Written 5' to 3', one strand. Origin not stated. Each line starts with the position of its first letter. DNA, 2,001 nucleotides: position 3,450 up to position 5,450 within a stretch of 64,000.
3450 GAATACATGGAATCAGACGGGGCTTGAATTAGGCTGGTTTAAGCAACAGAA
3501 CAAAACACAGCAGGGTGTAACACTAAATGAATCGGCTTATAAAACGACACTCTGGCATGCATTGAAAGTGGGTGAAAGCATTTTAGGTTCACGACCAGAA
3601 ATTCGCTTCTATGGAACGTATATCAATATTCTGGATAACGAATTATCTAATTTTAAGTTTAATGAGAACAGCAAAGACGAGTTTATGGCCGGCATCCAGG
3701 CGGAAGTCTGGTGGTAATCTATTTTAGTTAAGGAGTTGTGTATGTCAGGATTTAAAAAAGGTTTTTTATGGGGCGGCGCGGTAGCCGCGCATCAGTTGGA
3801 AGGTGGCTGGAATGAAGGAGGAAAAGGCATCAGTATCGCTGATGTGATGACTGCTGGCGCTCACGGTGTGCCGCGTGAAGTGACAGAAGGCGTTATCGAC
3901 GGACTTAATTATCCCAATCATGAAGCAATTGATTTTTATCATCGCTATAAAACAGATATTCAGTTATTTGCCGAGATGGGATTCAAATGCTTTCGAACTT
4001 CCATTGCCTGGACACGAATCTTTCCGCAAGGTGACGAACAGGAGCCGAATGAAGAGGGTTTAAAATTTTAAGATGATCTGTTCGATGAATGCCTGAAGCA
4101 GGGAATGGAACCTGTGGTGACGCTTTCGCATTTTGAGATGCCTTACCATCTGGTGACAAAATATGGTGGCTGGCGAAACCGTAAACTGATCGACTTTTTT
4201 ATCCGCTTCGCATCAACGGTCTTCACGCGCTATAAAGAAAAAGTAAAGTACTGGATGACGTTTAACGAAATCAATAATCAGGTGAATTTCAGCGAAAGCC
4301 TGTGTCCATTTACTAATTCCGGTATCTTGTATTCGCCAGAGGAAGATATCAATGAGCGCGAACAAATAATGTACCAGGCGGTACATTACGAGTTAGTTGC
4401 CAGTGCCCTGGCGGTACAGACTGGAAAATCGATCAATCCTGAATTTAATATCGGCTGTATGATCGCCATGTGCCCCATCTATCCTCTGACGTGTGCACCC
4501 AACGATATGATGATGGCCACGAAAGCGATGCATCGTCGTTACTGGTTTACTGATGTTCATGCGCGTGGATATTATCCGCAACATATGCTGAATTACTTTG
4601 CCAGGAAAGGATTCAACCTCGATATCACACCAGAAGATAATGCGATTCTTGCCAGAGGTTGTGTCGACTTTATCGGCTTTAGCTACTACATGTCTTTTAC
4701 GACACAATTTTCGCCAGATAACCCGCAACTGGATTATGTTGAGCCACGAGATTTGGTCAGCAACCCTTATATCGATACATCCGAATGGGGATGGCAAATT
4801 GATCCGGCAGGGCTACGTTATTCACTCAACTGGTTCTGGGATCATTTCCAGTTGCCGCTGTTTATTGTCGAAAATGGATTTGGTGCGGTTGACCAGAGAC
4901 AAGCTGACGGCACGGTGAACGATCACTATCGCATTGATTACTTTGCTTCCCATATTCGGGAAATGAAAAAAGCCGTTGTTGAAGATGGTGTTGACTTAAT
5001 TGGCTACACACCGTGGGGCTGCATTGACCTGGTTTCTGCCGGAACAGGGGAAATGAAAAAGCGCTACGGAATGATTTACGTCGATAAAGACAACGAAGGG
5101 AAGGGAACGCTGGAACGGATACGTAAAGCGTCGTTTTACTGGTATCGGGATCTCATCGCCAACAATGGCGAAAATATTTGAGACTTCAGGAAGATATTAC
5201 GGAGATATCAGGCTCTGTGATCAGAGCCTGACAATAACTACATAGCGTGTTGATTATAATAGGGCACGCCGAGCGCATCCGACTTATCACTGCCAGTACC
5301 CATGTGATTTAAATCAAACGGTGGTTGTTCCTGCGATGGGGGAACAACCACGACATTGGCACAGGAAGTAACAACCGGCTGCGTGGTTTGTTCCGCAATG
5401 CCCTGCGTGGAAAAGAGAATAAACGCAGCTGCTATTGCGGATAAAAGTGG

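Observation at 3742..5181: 6-phospho-beta-glucosidase inactivated by a single in-frame TAA inside an otherwise intact PTS cluster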

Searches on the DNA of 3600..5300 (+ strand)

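Call 4: search_dna_similar(query=window:3600-5300:+, collection=ecoli_genomes, mode=near, max_rows=40, rows=spread)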
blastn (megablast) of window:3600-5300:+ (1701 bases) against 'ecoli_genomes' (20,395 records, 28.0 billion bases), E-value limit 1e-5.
Records with a match: 5043; places in all: 5048; records where one place covers at least 80% of the query: 2550.
Genomes with a match: 5041 of 5426; with a place that covers at least 80% of the query: 2548. Places per genome that has any: lowest 1, median 1, highest 3. On chromosomes: 5043 places; on plasmids: 5.
Best place of each record, by identity: >=99% 2540; 95-99% 2496; 90-95% 7.
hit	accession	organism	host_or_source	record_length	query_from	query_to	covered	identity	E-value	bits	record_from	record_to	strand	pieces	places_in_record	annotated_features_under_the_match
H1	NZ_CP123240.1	Escherichia coli strain YZLc1-3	chicken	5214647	1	1701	100%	100.0%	0e+0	3142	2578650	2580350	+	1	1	6-phospho-beta-glucosidase | carbohydrate porin | marB: multiple antibiotic resistance protein MarB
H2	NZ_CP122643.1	Escherichia coli strain ETEC4079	Sus scrofa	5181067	1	1701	100%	99.3%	0e+0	3075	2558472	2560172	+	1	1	6-phospho-beta-glucosidase | carbohydrate porin | marB: multiple antibiotic resistance protein MarB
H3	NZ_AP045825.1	Escherichia coli strain 23CRST050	Homo sapiens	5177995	1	1701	100%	98.9%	0e+0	3042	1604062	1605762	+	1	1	6-phospho-beta-glucosidase | carbohydrate porin | marB: multiple antibiotic resistance protein MarB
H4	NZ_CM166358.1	Escherichia coli strain CH425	Homo sapiens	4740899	1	1701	100%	98.6%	0e+0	3014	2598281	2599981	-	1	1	6-phospho-beta-glucosidase | carbohydrate porin | marB: multiple antibiotic resistance protein MarB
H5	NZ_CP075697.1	Escherichia coli strain STEC2018-607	Homo sapiens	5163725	1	1701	100%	98.6%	0e+0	3009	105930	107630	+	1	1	6-phospho-beta-glucosidase | carbohydrate porin | marB: multiple antibiotic resistance protein MarB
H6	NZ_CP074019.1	Escherichia coli strain PM22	Pig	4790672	1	1701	100%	98.6%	0e+0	3009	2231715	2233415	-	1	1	6-phospho-beta-glucosidase | carbohydrate porin | marB: multiple antibiotic resistance protein MarB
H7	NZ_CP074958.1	Escherichia coli strain 03_3013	Homo sapiens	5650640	1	1701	100%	98.6%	0e+0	3009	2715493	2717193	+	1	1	6-phospho-beta-glucosidase | carbohydrate porin | marB: multiple antibiotic resistance protein MarB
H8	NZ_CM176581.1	Escherichia coli strain cS108a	Homo sapiens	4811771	1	1701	100%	98.6%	0e+0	3009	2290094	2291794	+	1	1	6-phospho-beta-glucosidase | carbohydrate porin | marB: multiple antibiotic resistance protein MarB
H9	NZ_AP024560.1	Escherichia coli strain NIPH17_0020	Homo sapiens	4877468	1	1701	100%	98.5%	0e+0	3003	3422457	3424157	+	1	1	6-phospho-beta-glucosidase | carbohydrate porin | marB: multiple antibiotic resistance protein MarB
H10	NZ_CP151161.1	Escherichia coli strain 20220828076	Homo sapiens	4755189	1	1701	100%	98.5%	0e+0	3003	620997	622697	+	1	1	6-phospho-beta-glucosidase | carbohydrate porin | marB: multiple antibiotic resistance protein MarB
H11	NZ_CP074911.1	Escherichia coli strain 08_3418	Homo sapiens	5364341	1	1701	100%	98.5%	0e+0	3003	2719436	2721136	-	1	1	6-phospho-beta-glucosidase | carbohydrate porin | marB: multiple antibiotic resistance protein MarB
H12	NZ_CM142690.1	Escherichia coli strain UID2404240044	Homo sapiens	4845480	1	1701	100%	98.5%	0e+0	3003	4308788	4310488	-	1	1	6-phospho-beta-glucosidase | carbohydrate porin | marB: multiple antibiotic resistance protein MarB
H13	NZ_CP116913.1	Escherichia coli strain MLI023K1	Homo sapiens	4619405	1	1701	100%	98.5%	0e+0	2998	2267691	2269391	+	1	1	6-phospho-beta-glucosidase | carbohydrate porin | marB: multiple antibiotic resistance protein MarB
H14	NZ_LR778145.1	Escherichia coli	sediment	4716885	1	1701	100%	98.5%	0e+0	2998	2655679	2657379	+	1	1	6-phospho-beta-glucosidase | carbohydrate porin | marB: multiple antibiotic resistance protein MarB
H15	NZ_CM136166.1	Escherichia coli strain PRO_A-1462-6M-A_ESBL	Homo sapiens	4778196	1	1701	100%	98.4%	0e+0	2992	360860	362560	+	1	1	6-phospho-beta-glucosidase | carbohydrate porin | marB: multiple antibiotic resistance protein MarB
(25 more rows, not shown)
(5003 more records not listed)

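Call 5: get_annotated_region(hit=H1, flank=6000)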
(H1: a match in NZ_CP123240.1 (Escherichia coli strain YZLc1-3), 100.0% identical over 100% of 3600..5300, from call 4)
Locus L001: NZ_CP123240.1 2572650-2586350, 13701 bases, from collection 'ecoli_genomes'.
description: Escherichia coli strain YZLc1-3 chromosome, complete genome
organism: Escherichia coli strain YZLc1-3 (NCBI taxid 562)
replicon: chromosome; assembly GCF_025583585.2
host: chicken; source: feces; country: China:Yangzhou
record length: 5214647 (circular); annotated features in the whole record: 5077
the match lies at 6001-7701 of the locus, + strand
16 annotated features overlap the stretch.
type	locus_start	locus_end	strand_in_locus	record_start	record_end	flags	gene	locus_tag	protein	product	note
CDS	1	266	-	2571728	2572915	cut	ydeE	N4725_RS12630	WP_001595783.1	efflux MFS transporter YdeE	-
CDS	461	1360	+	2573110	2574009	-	eamA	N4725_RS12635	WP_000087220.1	O-acetylserine/cysteine exporter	-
CDS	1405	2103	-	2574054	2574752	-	-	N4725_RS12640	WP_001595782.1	GntR family transcriptional regulator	-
CDS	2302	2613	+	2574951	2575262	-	-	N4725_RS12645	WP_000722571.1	PTS sugar transporter subunit IIB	-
CDS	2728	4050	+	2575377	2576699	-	-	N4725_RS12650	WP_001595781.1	PTS sugar transporter subunit IIC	-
CDS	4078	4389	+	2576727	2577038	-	-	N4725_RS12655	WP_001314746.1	PTS lactose/cellobiose transporter subunit IIA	-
CDS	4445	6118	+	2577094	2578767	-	-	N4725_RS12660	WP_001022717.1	carbohydrate porin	-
CDS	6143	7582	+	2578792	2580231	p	-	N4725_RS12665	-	6-phospho-beta-glucosidase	internal stop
CDS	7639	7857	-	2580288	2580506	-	marB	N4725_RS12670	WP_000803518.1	multiple antibiotic resistance protein MarB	-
CDS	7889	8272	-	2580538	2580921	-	marA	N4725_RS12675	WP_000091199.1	MDR efflux pump AcrAB transcriptional activator MarA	-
CDS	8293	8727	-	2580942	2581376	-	marR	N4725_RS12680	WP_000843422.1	multiple antibiotic resistance transcriptional regulator MarR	-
CDS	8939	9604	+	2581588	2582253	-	marC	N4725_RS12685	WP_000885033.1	NAAT family transporter MarC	-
CDS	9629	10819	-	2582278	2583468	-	ydeA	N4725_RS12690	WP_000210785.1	L-arabinose MFS transporter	-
CDS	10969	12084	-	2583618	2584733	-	yneK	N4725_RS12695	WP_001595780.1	putative protein YneK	-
CDS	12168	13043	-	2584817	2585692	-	ptrR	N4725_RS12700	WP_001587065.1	putrescine utilization regulator PtrR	-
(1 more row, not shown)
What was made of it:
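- Checked: It is intact in the identical genome (call 5).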

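Call 6: get_annotated_region(hit=H2, flank=6000)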
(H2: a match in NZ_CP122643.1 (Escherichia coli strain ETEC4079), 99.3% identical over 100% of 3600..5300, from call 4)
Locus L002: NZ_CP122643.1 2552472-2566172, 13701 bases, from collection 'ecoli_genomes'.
description: Escherichia coli strain ETEC4079 chromosome, complete genome
organism: Escherichia coli strain ETEC4079 (NCBI taxid 562)
replicon: chromosome; assembly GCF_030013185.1
host: Sus scrofa; source: feces; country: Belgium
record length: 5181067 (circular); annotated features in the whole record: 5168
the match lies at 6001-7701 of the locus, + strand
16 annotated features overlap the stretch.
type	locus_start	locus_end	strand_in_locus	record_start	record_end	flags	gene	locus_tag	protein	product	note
CDS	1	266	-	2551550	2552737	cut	ydeE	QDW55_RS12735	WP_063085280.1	efflux MFS transporter YdeE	-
CDS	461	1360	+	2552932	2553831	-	eamA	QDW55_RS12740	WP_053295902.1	O-acetylserine/cysteine exporter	-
CDS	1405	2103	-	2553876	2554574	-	-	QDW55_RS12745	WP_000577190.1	GntR family transcriptional regulator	-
CDS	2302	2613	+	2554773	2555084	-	-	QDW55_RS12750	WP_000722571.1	PTS sugar transporter subunit IIB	-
CDS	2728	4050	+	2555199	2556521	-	-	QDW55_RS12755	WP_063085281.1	PTS sugar transporter subunit IIC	-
CDS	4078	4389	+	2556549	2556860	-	-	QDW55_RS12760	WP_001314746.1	PTS lactose/cellobiose transporter subunit IIA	-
CDS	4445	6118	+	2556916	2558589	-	-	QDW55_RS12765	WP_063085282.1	carbohydrate porin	-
CDS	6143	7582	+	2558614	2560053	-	-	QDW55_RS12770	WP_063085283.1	6-phospho-beta-glucosidase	-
CDS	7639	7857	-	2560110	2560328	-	marB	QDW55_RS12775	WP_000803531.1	multiple antibiotic resistance protein MarB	-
CDS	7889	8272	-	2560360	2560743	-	marA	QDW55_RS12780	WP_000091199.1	MDR efflux pump AcrAB transcriptional activator MarA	-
CDS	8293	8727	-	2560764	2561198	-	marR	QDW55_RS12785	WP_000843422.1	multiple antibiotic resistance transcriptional regulator MarR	-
CDS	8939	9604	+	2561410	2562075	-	marC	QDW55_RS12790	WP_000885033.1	NAAT family transporter MarC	-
CDS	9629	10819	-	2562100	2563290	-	ydeA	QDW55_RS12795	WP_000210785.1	L-arabinose MFS transporter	-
CDS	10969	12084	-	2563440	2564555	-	yneK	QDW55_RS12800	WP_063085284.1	putative protein YneK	-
CDS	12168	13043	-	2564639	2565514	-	ptrR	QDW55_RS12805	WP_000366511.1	putrescine utilization regulator PtrR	-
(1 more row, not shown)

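Call 7: get_annotated_region(hit=H7, flank=6000)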
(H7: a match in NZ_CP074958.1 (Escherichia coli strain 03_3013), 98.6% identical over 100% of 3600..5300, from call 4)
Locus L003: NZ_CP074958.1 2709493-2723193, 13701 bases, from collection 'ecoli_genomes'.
description: Escherichia coli strain 03_3013 chromosome, complete genome
organism: Escherichia coli strain 03_3013 (NCBI taxid 562)
replicon: chromosome; assembly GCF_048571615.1
host: Homo sapiens; source: missing; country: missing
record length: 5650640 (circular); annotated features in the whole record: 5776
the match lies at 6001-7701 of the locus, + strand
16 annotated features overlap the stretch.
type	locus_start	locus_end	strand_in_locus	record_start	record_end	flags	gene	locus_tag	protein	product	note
CDS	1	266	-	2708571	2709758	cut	ydeE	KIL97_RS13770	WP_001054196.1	efflux MFS transporter YdeE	-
CDS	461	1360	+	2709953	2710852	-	eamA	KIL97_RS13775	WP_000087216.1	O-acetylserine/cysteine exporter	-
CDS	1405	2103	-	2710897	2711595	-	-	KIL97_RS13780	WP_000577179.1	GntR family transcriptional regulator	-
CDS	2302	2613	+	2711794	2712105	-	-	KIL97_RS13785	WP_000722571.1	PTS sugar transporter subunit IIB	-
CDS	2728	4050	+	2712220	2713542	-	-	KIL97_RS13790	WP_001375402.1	PTS sugar transporter subunit IIC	-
CDS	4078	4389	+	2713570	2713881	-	-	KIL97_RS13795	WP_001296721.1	PTS lactose/cellobiose transporter subunit IIA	-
CDS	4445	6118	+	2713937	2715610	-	-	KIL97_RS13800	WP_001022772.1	carbohydrate porin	-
CDS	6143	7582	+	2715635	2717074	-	-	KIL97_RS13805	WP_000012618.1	6-phospho-beta-glucosidase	-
CDS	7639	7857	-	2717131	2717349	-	marB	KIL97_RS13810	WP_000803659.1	multiple antibiotic resistance protein MarB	-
CDS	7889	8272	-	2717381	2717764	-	marA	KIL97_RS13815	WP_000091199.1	MDR efflux pump AcrAB transcriptional activator MarA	-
CDS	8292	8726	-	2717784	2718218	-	marR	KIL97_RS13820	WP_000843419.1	multiple antibiotic resistance transcriptional regulator MarR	-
CDS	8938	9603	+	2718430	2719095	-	marC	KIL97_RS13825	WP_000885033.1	NAAT family transporter MarC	-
CDS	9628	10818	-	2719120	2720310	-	ydeA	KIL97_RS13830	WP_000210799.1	L-arabinose MFS transporter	-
CDS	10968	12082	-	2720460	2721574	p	yneK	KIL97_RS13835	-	putative protein YneK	frameshifted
CDS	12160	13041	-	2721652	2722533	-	ptrR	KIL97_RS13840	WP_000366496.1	putrescine utilization regulator PtrR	-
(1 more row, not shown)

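Call 9: search_dna_similar(query=window:4040-4100:+, collection=ecoli_genomes, mode=near, max_rows=60, rows=best)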
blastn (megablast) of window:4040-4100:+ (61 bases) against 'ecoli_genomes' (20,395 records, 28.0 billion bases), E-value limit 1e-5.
Records with a match: 400; places in all: 400; records where one place covers at least 80% of the query: 400.
Genomes with a match: 400 of 5426; with a place that covers at least 80% of the query: 400. Places per genome that has any: lowest 1, median 1, highest 1. On chromosomes: 399 places; on plasmids: 1.
Best place of each record, by identity: >=99% 2; 95-99% 398.
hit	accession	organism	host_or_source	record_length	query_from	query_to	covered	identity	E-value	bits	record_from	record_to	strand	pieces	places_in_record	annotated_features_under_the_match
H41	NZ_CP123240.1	Escherichia coli strain YZLc1-3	chicken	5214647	1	61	100%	100.0%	5e-23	113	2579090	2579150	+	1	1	6-phospho-beta-glucosidase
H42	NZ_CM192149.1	Escherichia coli strain Ec-U3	Homo sapiens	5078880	1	61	100%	100.0%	5e-23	113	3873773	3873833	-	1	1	6-phospho-beta-glucosidase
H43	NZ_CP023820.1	Escherichia coli strain 7/2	Homo sapiens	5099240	1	61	100%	98.4%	2e-21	108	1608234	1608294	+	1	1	6-phospho-beta-glucosidase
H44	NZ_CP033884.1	Escherichia coli strain 50579417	Homo sapiens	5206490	1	61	100%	98.4%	2e-21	108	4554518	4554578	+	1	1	6-phospho-beta-glucosidase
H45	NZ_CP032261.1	Escherichia coli strain AR_0067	missing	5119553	1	61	100%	98.4%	2e-21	108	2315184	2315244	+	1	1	6-phospho-beta-glucosidase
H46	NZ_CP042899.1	Escherichia coli strain CFSAN061763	missing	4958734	1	61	100%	98.4%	2e-21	108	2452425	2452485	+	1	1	6-phospho-beta-glucosidase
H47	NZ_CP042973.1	Escherichia coli strain CFSAN061768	missing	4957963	1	61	100%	98.4%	2e-21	108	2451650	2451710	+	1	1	6-phospho-beta-glucosidase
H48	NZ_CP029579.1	Escherichia coli strain DA33137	Homo sapiens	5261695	1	61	100%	98.4%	2e-21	108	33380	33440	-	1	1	6-phospho-beta-glucosidase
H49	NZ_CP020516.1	Escherichia coli strain 222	Homo sapiens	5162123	1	61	100%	98.4%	2e-21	108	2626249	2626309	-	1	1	6-phospho-beta-glucosidase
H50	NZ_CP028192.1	Escherichia coli strain CFSAN018748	tissue and/or biological fluid swine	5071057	1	61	100%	98.4%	2e-21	108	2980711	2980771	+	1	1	6-phospho-beta-glucosidase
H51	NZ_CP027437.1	Escherichia coli strain 2012C-4221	missing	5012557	1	61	100%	98.4%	2e-21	108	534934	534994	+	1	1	6-phospho-beta-glucosidase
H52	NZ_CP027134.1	Escherichia coli strain AR_0372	missing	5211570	1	61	100%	98.4%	2e-21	108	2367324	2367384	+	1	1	6-phospho-beta-glucosidase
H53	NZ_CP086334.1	Escherichia coli strain EBJ003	Homo sapiens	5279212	1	61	100%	98.4%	2e-21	108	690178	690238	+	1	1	6-phospho-beta-glucosidase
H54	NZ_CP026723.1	Escherichia coli strain 266917_2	Homo sapiens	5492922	1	61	100%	98.4%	2e-21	108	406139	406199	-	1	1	6-phospho-beta-glucosidase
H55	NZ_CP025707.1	Escherichia coli strain YDC107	Homo sapiens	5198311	1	61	100%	98.4%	2e-21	108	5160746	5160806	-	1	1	6-phospho-beta-glucosidase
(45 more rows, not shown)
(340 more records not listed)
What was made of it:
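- Two genomes have the TAA 61-mer and 398 have one mismatch on the same background (call 9).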

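Call 10: search_dna_similar(query=window:3742-5181:+, collection=ecoli_genomes, mode=near, max_rows=30, rows=best)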
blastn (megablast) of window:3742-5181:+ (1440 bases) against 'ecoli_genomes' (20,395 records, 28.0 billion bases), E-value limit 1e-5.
Records with a match: 2563; places in all: 2587; records where one place covers at least 80% of the query: 2537.
Genomes with a match: 2561 of 5426; with a place that covers at least 80% of the query: 2535. Places per genome that has any: lowest 1, median 1, highest 3. On chromosomes: 2582 places; on plasmids: 5.
Best place of each record, by identity: >=99% 146; 95-99% 2417.
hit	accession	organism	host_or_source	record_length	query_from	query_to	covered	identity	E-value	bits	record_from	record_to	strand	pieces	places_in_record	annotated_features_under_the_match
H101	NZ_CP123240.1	Escherichia coli strain YZLc1-3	chicken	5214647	1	1440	100%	100.0%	0e+0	2660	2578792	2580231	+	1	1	6-phospho-beta-glucosidase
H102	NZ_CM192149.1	Escherichia coli strain Ec-U3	Homo sapiens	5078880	1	1440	100%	100.0%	0e+0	2660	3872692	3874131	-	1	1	6-phospho-beta-glucosidase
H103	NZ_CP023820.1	Escherichia coli strain 7/2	Homo sapiens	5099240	1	1440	100%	99.9%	0e+0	2654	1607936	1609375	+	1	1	6-phospho-beta-glucosidase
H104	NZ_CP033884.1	Escherichia coli strain 50579417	Homo sapiens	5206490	1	1440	100%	99.9%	0e+0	2654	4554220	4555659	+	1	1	6-phospho-beta-glucosidase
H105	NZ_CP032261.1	Escherichia coli strain AR_0067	missing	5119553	1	1440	100%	99.9%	0e+0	2654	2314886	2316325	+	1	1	6-phospho-beta-glucosidase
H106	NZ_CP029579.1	Escherichia coli strain DA33137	Homo sapiens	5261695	1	1440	100%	99.9%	0e+0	2654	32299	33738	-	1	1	6-phospho-beta-glucosidase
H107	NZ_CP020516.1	Escherichia coli strain 222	Homo sapiens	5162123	1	1440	100%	99.9%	0e+0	2654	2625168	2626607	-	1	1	6-phospho-beta-glucosidase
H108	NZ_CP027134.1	Escherichia coli strain AR_0372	missing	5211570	1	1440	100%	99.9%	0e+0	2654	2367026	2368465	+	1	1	6-phospho-beta-glucosidase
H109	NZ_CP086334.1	Escherichia coli strain EBJ003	Homo sapiens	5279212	1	1440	100%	99.9%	0e+0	2654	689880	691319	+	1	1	6-phospho-beta-glucosidase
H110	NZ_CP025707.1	Escherichia coli strain YDC107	Homo sapiens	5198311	1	1440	100%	99.9%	0e+0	2654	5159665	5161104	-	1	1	6-phospho-beta-glucosidase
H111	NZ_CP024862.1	Escherichia coli strain AR_0015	missing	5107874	1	1440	100%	99.9%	0e+0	2654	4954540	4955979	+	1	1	6-phospho-beta-glucosidase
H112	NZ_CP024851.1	Escherichia coli strain AR_0006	missing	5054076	1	1440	100%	99.9%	0e+0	2654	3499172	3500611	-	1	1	6-phospho-beta-glucosidase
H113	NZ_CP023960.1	Escherichia coli strain FDAARGOS_448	Homo sapiens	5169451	1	1440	100%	99.9%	0e+0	2654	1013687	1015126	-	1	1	6-phospho-beta-glucosidase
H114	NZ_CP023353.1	Escherichia coli strain 746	canine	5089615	1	1440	100%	99.9%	0e+0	2654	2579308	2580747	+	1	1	6-phospho-beta-glucosidase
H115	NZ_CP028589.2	Escherichia coli strain WCHEC4533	Homo sapiens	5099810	1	1440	100%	99.9%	0e+0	2654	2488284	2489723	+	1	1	6-phospho-beta-glucosidase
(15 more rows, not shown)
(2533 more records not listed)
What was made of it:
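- The gene is present in 2,535 of 5,426 genomes (call 10).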

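Call 19: get_annotated_region(hit=H102, flank=6000)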
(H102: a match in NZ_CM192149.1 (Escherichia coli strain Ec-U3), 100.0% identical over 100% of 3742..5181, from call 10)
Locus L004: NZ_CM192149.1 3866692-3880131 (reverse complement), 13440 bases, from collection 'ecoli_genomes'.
description: Escherichia coli strain Ec-U3 chromosome, whole genome shotgun sequence
organism: Escherichia coli strain Ec-U3 (NCBI taxid 562)
replicon: chromosome; assembly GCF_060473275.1
host: Homo sapiens; source: urine; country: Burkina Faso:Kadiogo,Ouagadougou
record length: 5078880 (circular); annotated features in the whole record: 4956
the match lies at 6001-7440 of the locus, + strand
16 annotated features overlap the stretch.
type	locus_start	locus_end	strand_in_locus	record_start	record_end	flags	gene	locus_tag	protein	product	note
CDS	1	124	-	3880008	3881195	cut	ydeE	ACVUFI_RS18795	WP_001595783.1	efflux MFS transporter YdeE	-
CDS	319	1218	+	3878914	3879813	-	eamA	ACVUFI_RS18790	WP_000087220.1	O-acetylserine/cysteine exporter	-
CDS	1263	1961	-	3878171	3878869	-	-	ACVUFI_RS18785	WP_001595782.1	GntR family transcriptional regulator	-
CDS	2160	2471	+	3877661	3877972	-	-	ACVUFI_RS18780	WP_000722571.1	PTS sugar transporter subunit IIB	-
CDS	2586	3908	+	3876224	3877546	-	-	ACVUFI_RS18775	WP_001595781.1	PTS sugar transporter subunit IIC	-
CDS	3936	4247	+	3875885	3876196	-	-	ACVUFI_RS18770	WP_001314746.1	PTS lactose/cellobiose transporter subunit IIA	-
CDS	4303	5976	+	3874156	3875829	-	-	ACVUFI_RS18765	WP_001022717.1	carbohydrate porin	-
CDS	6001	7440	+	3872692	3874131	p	-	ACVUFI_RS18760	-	6-phospho-beta-glucosidase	internal stop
CDS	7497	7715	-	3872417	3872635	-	marB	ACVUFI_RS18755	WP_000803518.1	multiple antibiotic resistance protein MarB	-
CDS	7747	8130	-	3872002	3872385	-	marA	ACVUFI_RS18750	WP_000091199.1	MDR efflux pump AcrAB transcriptional activator MarA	-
CDS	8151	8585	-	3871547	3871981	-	marR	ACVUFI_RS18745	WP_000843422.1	multiple antibiotic resistance transcriptional regulator MarR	-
CDS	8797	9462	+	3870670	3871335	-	marC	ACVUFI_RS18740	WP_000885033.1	NAAT family transporter MarC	-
CDS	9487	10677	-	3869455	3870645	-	ydeA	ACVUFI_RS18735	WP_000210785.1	L-arabinose MFS transporter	-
CDS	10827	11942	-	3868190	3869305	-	yneK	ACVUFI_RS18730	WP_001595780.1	putative protein YneK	-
CDS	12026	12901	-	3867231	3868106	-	ptrR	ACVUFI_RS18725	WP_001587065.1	putrescine utilization regulator PtrR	-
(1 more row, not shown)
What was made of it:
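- On Glycoside hydrolase family 1, 6-phospho-beta-glucosidase: PGAP annotates an 'internal stop' (calls 5, 19).
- The same base is present in two complete genomes from different laboratories, hosts and continents (calls 5, 19). Every other gene of the operon stays intact (calls 5, 19).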
